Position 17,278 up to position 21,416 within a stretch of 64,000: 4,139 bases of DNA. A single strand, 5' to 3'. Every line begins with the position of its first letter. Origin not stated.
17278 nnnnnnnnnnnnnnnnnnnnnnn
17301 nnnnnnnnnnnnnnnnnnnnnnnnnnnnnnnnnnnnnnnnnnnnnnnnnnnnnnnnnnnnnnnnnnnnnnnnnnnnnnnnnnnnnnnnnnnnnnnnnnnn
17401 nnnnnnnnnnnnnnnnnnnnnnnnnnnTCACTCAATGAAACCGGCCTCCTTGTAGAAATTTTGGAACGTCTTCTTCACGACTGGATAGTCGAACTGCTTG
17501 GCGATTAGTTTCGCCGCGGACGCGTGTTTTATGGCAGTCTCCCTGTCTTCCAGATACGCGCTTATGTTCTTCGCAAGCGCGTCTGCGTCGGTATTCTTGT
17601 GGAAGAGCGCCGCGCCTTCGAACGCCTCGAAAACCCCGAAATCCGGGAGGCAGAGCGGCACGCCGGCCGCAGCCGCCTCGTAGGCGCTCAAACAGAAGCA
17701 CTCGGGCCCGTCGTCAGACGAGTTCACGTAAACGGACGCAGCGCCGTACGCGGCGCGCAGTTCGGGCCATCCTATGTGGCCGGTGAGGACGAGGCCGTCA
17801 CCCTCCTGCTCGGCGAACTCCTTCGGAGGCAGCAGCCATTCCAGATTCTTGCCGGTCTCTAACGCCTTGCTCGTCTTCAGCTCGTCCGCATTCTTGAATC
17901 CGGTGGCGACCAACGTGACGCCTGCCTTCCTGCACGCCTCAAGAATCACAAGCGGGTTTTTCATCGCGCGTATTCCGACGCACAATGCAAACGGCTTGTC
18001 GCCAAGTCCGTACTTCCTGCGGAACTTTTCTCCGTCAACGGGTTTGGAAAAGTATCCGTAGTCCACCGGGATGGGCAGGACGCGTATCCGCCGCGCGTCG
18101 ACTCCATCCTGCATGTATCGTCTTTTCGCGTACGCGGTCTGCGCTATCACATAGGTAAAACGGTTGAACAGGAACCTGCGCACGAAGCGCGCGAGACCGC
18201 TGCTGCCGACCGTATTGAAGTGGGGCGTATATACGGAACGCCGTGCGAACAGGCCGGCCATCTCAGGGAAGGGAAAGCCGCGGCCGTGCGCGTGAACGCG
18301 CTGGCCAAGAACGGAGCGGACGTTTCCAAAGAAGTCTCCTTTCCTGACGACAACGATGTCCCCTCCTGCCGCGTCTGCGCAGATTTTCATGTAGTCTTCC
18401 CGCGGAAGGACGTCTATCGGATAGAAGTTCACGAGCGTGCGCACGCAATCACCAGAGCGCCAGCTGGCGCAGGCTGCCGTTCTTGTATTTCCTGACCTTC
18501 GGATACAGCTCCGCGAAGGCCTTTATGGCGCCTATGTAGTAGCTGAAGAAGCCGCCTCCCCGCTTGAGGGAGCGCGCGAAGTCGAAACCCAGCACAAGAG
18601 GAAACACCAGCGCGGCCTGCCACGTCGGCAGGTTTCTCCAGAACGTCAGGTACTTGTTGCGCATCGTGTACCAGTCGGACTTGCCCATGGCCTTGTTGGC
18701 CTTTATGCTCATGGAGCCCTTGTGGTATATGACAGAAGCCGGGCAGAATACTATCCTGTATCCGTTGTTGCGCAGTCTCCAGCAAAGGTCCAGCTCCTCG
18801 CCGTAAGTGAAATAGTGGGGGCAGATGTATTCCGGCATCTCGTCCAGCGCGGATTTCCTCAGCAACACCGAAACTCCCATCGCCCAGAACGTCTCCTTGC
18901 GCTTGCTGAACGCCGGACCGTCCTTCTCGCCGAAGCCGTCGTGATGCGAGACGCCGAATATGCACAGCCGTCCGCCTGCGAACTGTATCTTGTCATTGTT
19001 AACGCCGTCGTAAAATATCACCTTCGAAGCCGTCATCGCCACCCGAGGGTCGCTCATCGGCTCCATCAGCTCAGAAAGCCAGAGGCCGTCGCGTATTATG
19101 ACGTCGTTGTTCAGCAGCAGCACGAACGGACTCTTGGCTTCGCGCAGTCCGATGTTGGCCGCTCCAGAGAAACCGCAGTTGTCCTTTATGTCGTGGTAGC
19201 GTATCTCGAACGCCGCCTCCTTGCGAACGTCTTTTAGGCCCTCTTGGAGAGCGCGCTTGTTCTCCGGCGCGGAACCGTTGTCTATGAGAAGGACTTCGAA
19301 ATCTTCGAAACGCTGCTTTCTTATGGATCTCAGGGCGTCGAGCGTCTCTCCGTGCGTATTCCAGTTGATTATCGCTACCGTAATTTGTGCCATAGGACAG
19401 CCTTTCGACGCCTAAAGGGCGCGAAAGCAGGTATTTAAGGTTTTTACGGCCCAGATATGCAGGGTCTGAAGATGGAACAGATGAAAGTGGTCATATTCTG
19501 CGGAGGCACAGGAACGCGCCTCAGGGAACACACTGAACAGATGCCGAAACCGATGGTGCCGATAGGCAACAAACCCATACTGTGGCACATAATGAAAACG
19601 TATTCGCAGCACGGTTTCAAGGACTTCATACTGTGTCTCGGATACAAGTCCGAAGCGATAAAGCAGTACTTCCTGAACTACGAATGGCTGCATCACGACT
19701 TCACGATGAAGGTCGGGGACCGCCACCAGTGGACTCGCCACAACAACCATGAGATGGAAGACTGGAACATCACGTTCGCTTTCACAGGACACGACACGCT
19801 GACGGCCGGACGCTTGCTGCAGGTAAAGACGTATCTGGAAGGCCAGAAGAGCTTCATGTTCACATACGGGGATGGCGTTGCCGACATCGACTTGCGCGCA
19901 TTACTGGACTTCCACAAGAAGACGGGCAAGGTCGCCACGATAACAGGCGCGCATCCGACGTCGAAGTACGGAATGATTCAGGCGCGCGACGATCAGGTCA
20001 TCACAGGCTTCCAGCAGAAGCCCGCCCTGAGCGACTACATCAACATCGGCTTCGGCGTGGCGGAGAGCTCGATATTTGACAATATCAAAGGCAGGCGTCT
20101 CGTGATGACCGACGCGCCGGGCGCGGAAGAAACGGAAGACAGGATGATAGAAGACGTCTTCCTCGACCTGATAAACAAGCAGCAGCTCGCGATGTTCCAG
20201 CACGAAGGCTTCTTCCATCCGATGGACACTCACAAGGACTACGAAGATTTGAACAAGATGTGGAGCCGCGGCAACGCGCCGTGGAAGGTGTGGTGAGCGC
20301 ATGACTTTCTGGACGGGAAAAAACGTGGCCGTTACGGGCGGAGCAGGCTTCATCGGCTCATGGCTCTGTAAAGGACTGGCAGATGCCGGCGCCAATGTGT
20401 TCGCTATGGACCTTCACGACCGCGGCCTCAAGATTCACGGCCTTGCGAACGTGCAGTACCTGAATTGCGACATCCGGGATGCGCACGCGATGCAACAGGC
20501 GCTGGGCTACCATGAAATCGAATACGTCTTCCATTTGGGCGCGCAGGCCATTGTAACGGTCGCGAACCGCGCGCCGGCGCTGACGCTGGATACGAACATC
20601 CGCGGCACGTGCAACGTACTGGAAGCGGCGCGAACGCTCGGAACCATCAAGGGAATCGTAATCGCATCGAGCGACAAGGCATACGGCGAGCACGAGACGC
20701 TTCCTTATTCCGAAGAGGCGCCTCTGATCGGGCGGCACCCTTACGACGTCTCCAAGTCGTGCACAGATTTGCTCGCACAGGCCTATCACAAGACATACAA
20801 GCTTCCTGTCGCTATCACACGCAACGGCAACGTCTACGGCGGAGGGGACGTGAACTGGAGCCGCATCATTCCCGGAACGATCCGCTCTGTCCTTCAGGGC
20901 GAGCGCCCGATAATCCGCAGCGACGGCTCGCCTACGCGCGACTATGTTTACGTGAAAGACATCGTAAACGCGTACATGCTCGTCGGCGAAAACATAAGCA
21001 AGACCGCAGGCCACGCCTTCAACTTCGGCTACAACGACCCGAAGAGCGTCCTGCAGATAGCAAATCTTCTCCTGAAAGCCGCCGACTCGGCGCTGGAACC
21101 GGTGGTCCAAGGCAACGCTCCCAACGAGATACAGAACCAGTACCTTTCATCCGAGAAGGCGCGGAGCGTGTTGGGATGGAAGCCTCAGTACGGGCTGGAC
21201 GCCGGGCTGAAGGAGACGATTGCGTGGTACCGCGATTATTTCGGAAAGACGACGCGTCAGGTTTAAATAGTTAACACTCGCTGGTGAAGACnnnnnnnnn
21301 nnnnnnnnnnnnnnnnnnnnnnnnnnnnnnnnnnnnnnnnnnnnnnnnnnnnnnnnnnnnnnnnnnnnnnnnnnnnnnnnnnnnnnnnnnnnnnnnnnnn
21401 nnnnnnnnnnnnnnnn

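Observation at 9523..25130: Complete-looking CDP-3,6-dideoxyhexose pathway in an archaeon, split in two loci, E1 without E3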

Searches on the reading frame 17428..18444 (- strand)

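Call 3: search_protein_families(library=pfam, proteins=[window:17428-18444:-], max_evalue=0.001)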
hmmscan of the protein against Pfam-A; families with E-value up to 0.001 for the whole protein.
window:17428-18444:- (338 aa): 5 families
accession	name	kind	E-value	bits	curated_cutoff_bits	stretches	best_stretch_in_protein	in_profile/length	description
PF00534.26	Glycos_transf_1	-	2.1e-10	40.8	26.4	1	139-311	3-169/172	Glycosyl transferases group 1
PF13692.12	Glyco_trans_1_4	-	7.2e-09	36.5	27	1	213-300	52-142/142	Glycosyl transferases group 1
PF13439.12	Glyco_transf_4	-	1e-07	32.6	28.5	1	50-128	76-167/170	Glycosyltransferase Family 4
PF13579.12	Glyco_trans_4_4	-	7.4e-06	26.8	29.7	1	50-124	75-156/158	Glycosyl transferase 4-like domain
PF13524.12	Glyco_trans_1_2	-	0.00023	21.6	25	1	220-312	31-126/144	Glycosyl transferase-like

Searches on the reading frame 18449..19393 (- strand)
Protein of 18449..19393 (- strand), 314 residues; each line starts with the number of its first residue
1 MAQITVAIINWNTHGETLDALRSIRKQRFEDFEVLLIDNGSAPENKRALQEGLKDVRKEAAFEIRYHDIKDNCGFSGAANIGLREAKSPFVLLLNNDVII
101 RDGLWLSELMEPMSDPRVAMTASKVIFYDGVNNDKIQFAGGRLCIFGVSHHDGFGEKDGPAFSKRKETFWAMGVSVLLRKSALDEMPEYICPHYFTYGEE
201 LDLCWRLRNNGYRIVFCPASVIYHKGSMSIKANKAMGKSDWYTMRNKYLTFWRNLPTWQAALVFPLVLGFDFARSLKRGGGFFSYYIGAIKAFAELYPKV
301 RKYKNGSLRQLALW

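Call 4: search_protein_families(library=pfam, proteins=[window:18449-19393:-], max_evalue=0.001)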
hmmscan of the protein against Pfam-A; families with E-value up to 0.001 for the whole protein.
window:18449-19393:- (314 aa): 3 families
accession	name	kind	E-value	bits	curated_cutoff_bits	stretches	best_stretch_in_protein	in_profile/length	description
PF00535.33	Glycos_transf_2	-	6.4e-17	62.4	23.3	1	6-182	2-163/168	Glycosyl transferase family 2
PF13641.12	Glyco_tranf_2_3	-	7.2e-08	33.2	27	1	3-225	2-212/230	Glycosyltransferase like family 2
PF13632.12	Glyco_trans_2_3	-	6.7e-07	29.8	27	1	107-251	17-142/198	Glycosyl transferase family group 2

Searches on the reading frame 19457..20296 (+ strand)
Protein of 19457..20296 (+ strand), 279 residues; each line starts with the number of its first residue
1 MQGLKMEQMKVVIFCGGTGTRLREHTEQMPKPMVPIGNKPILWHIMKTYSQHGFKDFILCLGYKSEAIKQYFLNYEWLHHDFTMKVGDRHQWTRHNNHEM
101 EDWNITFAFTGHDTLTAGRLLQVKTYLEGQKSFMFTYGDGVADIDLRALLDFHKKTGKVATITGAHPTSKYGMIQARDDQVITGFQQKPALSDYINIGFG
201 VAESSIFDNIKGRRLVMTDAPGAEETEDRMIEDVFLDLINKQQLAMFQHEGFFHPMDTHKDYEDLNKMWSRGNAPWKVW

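Call 4: search_protein_families(library=pfam, proteins=[window:19457-20296:+], max_evalue=0.001)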
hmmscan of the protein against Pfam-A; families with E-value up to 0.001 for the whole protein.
window:19457-20296:+ (279 aa): 2 families
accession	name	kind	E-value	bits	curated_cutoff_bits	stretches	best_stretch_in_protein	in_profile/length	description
PF00483.29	NTP_transferase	-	1.6e-23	84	21.2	1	10-242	1-213/245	Nucleotidyl transferase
PF12804.13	NTP_transf_3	-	1.5e-06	28.9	27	1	11-76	1-61/160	MobA-like NTP transferase domain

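Call 5: search_protein_families(library=ncbifam, proteins=[window:19457-20296:+], max_evalue=0.00001)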
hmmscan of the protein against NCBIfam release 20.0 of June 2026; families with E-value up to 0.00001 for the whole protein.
window:19457-20296:+ (279 aa): 19 families
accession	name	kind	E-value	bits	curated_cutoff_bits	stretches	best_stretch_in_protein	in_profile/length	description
TIGR02623.1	G1P_cyt_trans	equivalog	1.6e-80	270.3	300.25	1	9-279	1-255/255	glucose-1-phosphate cytidylyltransferase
TIGR03992.1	Arch_glmU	subfamily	1.1e-23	83.8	292.1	2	9-74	1-66/393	bifunctional sugar-1-phosphate nucleotidylyltransferase/acetyltransferase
NF049965.1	GlMnHpPGnyltfHddC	equivalog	4.4e-20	72.3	300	1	9-78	1-69/221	D-glycero-D-manno-heptose 1-phosphate guanosyltransferase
NF041313.1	UDPGP_AglF_Halo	equivalog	3.6e-19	69.1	400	1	9-72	1-64/234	UTP--glucose-1-phosphate uridylyltransferase AglF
NF052502.1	man1P_GTase_Rv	exception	3.9e-19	68.7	440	1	10-74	2-66/352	mannose-1-phosphate guanylyltransferase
TIGR01099.1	galU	equivalog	2.4e-12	47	326.8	1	9-211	2-215/261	UTP--glucose-1-phosphate uridylyltransferase GalU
NF045761.1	NAMPUrTaseMurU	equivalog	2.7e-12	47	250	1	9-153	1-121/226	N-acetylmuramate alpha-1-phosphate uridylyltransferase MurU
TIGR02091.1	glgC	equivalog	3.3e-12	46.1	424.9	1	11-258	3-248/364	glucose-1-phosphate adenylyltransferase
TIGR01208.1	rmlA_long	equivalog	4.2e-12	45.6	320.25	1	10-74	1-66/353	glucose-1-phosphate thymidylyltransferase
NF003670.0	PRK05293.1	equivalog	2.9e-11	42.9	470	1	7-263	3-252/382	glucose-1-phosphate adenylyltransferase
NF041173.1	Sug_nt_acttase_Thmprot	equivalog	2.5e-09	36.6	600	0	9-59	1-51/405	bifunctional sugar-1-phosphate nucleotidylyltransferase/acetyltransferase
NF002023.0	PRK00844.1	subfamily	2.5e-09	36.4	458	1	7-196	5-188/408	glucose-1-phosphate adenylyltransferase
TIGR01173.1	glmU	equivalog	2.7e-09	36.4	366.85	1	9-79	1-68/452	bifunctional UDP-N-acetylglucosamine diphosphorylase/glucosamine-1-phosphate N-acetyltransferase GlmU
NF001947.0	PRK00725.1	subfamily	9.7e-08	31.2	470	1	7-195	15-199/426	glucose-1-phosphate adenylyltransferase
NF041135.1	IPPtranDIPPsyn_Thcocales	equivalog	1.5e-06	27.5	580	1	9-75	1-63/419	bifunctional L-myo-inositol-1-phosphate cytidylyltransferase/CDP-L-myo-inositol myo-inositolphosphotransferase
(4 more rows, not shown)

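Call 18: search_solved_structures(query=window:19457-20293:+, max_evalue=0.00001, show_alignments=1)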
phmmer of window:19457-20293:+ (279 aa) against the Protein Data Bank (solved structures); distinct sequences matched with E-value up to 0.00001: 17.
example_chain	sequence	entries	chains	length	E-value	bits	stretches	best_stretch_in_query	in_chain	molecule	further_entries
1tzf_A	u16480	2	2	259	5.5e-67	229.3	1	10-279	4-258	Glucose-1-phosphate cytidylyltransferase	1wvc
8x7s_B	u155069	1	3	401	1.7e-18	70.2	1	8-212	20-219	UTP--glucose-1-phosphate uridylyltransferase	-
7whr_B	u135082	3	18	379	1.8e-18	70.1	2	7-72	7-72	Nucleotidyl transferase family protein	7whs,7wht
7x8j_A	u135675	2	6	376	8.9e-15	58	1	9-76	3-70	Mannose-1-phosphate guanylyltransferase 1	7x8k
8yre_D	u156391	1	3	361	1.3e-14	57.4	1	9-76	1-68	Mannose-1-phosphate guanylyltransferase 1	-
7d72_K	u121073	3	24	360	5.8e-13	52.1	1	9-210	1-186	Mannose-1-phosphate guanyltransferase beta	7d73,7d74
5xhw_A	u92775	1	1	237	8e-10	41.7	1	10-68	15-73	Putative 6-deoxy-D-mannoheptose pathway protein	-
6jq8_A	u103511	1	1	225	8.3e-10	41.7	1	10-68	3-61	Putative 6-deoxy-D-mannoheptose pathway protein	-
7o2n_A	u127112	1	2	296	2.5e-08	36.8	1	9-180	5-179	Probable UTP--glucose-1-phosphate uridylyltransferase YngB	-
7b1r_A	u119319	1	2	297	2.5e-08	36.8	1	9-180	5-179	Probable UTP--glucose-1-phosphate uridylyltransferase YngB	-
1jyk_A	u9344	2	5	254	1.1e-07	34.7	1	5-68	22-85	CTP:phosphocholine Cytidylyltransferase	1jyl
8yre_A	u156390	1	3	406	2e-07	33.8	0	7-257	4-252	ADP-glucose pyrophosphorylase family protein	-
9y3p_I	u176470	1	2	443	4.3e-07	32.8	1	10-60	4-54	Translation initiation factor eIF2B subunit gamma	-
6caj_J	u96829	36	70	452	4.4e-07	32.7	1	10-60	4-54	Translation initiation factor eIF-2B subunit gamma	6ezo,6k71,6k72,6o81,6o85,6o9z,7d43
3hl3_A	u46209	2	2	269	2e-06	30.6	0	7-67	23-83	Glucose-1-phosphate thymidylyltransferase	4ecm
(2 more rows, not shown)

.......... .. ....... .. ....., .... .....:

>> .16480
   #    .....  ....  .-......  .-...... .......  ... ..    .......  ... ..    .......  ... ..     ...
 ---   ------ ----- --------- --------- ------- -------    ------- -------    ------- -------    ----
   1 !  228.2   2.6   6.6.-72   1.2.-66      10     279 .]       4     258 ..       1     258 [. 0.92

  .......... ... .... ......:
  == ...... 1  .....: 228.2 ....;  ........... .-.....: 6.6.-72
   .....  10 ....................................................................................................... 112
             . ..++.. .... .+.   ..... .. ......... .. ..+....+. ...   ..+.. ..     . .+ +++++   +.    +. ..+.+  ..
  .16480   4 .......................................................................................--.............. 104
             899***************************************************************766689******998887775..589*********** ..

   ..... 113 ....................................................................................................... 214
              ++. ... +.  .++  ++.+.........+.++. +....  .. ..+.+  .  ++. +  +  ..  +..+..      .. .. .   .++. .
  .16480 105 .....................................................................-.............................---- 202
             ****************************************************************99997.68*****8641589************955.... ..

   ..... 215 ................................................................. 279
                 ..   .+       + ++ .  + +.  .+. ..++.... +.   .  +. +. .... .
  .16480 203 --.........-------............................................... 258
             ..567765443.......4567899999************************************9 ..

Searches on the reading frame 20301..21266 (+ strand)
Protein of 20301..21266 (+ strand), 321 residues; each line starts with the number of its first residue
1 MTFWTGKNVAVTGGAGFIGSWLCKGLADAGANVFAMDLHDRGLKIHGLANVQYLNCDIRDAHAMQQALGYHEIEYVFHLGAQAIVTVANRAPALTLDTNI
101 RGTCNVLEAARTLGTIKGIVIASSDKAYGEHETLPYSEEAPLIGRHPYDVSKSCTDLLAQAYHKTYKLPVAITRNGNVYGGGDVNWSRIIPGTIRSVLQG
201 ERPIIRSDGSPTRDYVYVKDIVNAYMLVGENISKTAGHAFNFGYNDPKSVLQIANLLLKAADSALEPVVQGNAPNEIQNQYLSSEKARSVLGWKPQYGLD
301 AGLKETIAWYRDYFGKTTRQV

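Call 4: search_protein_families(library=pfam, proteins=[window:20301-21266:+], max_evalue=0.001)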
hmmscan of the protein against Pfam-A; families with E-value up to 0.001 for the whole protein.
window:20301-21266:+ (321 aa): 8 families
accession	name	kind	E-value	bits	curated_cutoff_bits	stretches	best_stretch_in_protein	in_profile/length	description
PF16363.11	GDP_Man_Dehyd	-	4.8e-52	177.9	27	1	11-306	2-332/332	GDP-mannose 4,6 dehydratase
PF01370.27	Epimerase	-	3.7e-50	171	20.9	1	9-243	1-240/240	NAD dependent epimerase/dehydratase family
PF01073.25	3Beta_HSD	-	7.4e-18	65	22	1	10-235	1-235/280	3-beta hydroxysteroid dehydrogenase/isomerase family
PF02719.21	Polysacc_synt_2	-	3.3e-15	56.5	20.2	1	9-219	1-207/293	Polysaccharide biosynthesis protein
PF04321.23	RmlD_sub_bind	-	1.6e-10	41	27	1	8-277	2-250/287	RmlD substrate binding domain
PF07993.18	NAD_binding_4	-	2.1e-09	37.3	20.1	1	70-193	86-226/258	Male sterility protein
PF00106.31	adh_short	-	2.7e-05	24.2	26.6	1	7-69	1-69/195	short chain dehydrogenase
PF05368.20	NmrA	-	0.00031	20.9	27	1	7-169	3-160/298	NmrA-like family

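Call 5: search_protein_families(library=ncbifam, proteins=[window:20301-21266:+], max_evalue=0.00001)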
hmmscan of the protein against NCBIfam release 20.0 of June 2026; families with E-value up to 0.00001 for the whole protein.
window:20301-21266:+ (321 aa): 27 families (the best 25 are shown)
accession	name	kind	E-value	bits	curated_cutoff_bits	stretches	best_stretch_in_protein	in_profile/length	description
TIGR02622.1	CDP_4_6_dhtase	equivalog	1.8e-62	211.5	278.45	1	3-316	1-336/352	CDP-glucose 4,6-dehydratase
TIGR01181.1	dTDP_gluc_dehyt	equivalog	6.2e-48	163.5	365.1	1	9-312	2-313/321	dTDP-glucose 4,6-dehydratase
TIGR04180.1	EDH_00030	hypoth_equivalog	3.1e-47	161.1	475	1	9-297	1-296/297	NAD-dependent 4,6-dehydratase LegB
TIGR01179.1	galE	equivalog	4e-40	137.7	262.3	2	9-181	2-179/332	UDP-glucose 4-epimerase GalE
NF007582.0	PRK10217.1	equivalog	8.9e-27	94.1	698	1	7-311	2-332/355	dTDP-glucose 4,6-dehydratase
NF007490.0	PRK10084.1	subfamily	9.4e-27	93.9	649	1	9-311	3-335/361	dTDP-glucose 4,6-dehydratase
NF011728.1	PRK15181.1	equivalog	1.5e-26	93.2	760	1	7-313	16-340/348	Vi polysaccharide biosynthesis UDP-N-acetylglucosaminuronic acid C-4 epimerase TviC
TIGR02197.1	heptose_epim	equivalog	6.8e-26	91.2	274.6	1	10-310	2-313/316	ADP-glyceromanno-heptose 6-epimerase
NF007956.0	PRK10675.1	subfamily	3.6e-24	85.5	394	2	8-162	2-164/338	UDP-glucose 4-epimerase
NF042422.1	oxyalk_red_OleD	equivalog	5e-18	65.5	580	1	8-264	2-253/329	2-alkyl-3-oxoalkanoate reductase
NF047922.1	GDPFucSynFcl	equivalog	3.8e-17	62.7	500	1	9-312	5-303/308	GDP-L-fucose synthase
TIGR01472.1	gmd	equivalog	4.2e-16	59.1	415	1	55-228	60-238/342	GDP-mannose 4,6-dehydratase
TIGR03466.1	HpnA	hypoth_equivalog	8e-16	57.8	367.65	1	8-170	2-162/327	hopanoid-associated sugar epimerase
NF043036.1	ErythonDh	equivalog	1.2e-14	54.3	325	1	8-164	2-165/321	D-erythronate dehydrogenase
NF042423.1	oxyalk_red_Shew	equivalog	1.3e-12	47.4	580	1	7-262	9-258/331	2-alkyl-3-oxoalkanoate reductase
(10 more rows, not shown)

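Call 19: search_solved_structures(query=window:20301-21263:+, max_evalue=1e-10, show_alignments=1)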
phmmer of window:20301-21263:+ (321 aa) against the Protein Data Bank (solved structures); distinct sequences matched with E-value up to 1e-10: 91 (the best 60 are shown).
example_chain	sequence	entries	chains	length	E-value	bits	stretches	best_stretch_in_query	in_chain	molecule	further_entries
1wvg_A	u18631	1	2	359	2.9e-41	144.8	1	2-313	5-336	CDP-glucose 4,6-dehydratase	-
4zrm_A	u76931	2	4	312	1.5e-40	142.5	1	7-312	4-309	UDP-glucose 4-epimerase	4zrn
1rkx_A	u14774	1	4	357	2.4e-40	141.8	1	2-317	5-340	CDP-glucose-4,6-dehydratase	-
6pmh_A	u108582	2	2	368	4.2e-36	127.8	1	4-312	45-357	UDP-glucose 4-epimerase related protein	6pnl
6bi4_A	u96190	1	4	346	1.7e-34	122.5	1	7-311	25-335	dTDP-glucose 4,6-dehydratase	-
6vlo_A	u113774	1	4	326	3.3e-33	118.3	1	7-311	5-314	Putative dTDP-D-glucose 4,6-dehydratase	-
4lk3_A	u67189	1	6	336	1.6e-30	109.5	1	7-312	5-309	UDP-glucuronic acid decarboxylase 1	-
8shh_A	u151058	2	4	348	2.9e-30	108.6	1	8-311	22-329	dTDP-glucose 4,6-dehydratase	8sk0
4gll_A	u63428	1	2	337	3e-30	108.6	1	7-312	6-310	UDP-glucuronic acid decarboxylase 1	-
4m55_A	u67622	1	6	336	3.1e-30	108.5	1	7-312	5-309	UDP-glucuronic acid decarboxylase 1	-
2b69_A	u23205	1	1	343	3.2e-30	108.5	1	7-312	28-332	UDP-glucuronate decarboxylase 1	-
7ys8_A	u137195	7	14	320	3.1e-29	105.2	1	10-312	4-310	UDP-glucose 4-epimerase | UDP-glucose 4-epimerase along with EC 5.1.3.2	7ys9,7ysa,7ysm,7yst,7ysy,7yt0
6dnt_A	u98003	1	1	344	3.3e-29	105.1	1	6-310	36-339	NAD-dependent epimerase/dehydratase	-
8vr2_A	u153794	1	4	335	2.8e-28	102.1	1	4-310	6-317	NAD-dependent epimerase/dehydratase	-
2pk3_A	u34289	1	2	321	3.1e-28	102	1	9-311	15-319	GDP-6-deoxy-D-lyxo-4-hexulose reductase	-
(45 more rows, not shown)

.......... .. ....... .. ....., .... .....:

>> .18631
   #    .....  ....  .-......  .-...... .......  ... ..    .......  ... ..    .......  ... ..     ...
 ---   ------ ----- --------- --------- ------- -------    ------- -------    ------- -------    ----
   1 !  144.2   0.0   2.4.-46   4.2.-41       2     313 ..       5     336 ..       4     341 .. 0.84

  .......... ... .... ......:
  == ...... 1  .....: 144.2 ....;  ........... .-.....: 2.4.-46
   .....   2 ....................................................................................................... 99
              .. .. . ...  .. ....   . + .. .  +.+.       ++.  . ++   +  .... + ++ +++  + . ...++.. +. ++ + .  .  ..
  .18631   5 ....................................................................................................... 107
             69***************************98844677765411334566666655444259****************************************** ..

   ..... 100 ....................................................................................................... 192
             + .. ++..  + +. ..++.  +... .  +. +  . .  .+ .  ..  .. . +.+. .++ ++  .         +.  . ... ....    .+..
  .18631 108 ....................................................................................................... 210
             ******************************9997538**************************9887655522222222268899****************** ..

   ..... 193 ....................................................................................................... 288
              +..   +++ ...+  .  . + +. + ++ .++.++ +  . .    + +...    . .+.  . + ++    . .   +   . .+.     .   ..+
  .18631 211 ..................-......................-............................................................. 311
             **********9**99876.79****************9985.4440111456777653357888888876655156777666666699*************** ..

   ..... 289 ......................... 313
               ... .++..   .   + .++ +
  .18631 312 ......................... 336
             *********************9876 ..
